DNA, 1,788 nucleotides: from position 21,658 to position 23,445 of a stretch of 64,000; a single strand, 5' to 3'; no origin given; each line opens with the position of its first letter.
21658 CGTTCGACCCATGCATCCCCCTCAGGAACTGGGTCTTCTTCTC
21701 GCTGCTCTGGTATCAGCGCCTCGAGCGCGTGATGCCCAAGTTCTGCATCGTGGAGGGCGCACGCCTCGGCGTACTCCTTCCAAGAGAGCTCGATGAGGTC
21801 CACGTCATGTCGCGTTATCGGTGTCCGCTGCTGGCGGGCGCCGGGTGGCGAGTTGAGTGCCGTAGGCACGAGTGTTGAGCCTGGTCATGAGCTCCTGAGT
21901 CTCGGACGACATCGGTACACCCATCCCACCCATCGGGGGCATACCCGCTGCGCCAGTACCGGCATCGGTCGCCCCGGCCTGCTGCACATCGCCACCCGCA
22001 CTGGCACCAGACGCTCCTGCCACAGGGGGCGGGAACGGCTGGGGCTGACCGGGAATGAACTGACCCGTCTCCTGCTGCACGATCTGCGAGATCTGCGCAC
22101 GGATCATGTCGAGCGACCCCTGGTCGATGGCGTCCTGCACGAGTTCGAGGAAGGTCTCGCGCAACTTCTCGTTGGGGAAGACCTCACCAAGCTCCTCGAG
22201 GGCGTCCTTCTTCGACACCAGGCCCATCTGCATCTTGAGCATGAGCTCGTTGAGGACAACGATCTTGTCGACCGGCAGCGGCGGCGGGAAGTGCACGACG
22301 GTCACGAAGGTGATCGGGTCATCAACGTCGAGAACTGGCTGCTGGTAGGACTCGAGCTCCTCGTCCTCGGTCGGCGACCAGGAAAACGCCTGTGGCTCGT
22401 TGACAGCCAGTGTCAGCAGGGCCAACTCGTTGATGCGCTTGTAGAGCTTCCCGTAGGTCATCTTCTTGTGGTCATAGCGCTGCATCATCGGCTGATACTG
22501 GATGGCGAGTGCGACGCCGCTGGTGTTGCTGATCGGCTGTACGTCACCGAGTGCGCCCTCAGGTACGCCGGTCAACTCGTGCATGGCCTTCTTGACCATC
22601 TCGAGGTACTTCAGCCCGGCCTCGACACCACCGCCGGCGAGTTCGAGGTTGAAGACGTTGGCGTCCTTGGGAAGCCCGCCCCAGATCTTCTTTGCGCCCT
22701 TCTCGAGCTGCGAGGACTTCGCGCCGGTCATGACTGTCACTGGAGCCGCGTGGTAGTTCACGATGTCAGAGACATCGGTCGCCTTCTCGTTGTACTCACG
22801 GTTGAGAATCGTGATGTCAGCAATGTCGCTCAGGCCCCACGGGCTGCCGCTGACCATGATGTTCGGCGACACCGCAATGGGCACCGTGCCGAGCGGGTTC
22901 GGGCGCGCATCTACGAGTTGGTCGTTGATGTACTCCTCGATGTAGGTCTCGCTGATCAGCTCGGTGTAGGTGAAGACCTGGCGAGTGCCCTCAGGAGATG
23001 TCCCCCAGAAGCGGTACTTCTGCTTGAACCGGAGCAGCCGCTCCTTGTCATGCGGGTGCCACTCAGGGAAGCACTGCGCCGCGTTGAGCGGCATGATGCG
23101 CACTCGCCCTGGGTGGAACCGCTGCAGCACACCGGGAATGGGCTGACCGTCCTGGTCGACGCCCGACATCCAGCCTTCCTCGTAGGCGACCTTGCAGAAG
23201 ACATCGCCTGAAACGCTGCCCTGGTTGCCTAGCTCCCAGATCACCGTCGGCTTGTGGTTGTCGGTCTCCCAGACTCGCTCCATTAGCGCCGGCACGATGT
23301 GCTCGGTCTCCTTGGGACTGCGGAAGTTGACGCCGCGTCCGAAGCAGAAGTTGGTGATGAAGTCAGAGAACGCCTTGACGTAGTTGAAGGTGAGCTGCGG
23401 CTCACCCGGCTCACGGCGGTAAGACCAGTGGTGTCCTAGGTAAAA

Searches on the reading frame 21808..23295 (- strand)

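Call 16: search_protein_families(library=pfam, proteins=[window:21808-23295:-], max_evalue=0.01)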
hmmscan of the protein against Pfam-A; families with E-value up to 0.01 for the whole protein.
window:21808-23295:- (496 aa): 2 families
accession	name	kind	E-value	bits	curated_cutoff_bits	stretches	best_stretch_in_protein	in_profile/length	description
PF05133.19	SPP1_portal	-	3.4e-14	53.1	25.5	1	13-372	84-396/416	Phage portal protein, SPP1 Gp6-like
PF13264.11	DUF4055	-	0.0012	19.5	25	1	159-241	3-89/140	Domain of unknown function (DUF4055)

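Call 17: search_protein_families(library=phrogs, proteins=[window:21808-23295:-], max_evalue=0.01)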
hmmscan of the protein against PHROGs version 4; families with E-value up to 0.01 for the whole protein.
window:21808-23295:- (496 aa): 3 families
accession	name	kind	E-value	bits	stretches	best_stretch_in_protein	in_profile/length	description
phrog_64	-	head and packaging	2e-24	87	1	12-376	164-485/547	portal protein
phrog_104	-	head and packaging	1.5e-07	31.5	1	62-452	159-515/550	portal protein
phrog_145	-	head and packaging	3.4e-06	27.1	1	91-266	195-366/493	portal protein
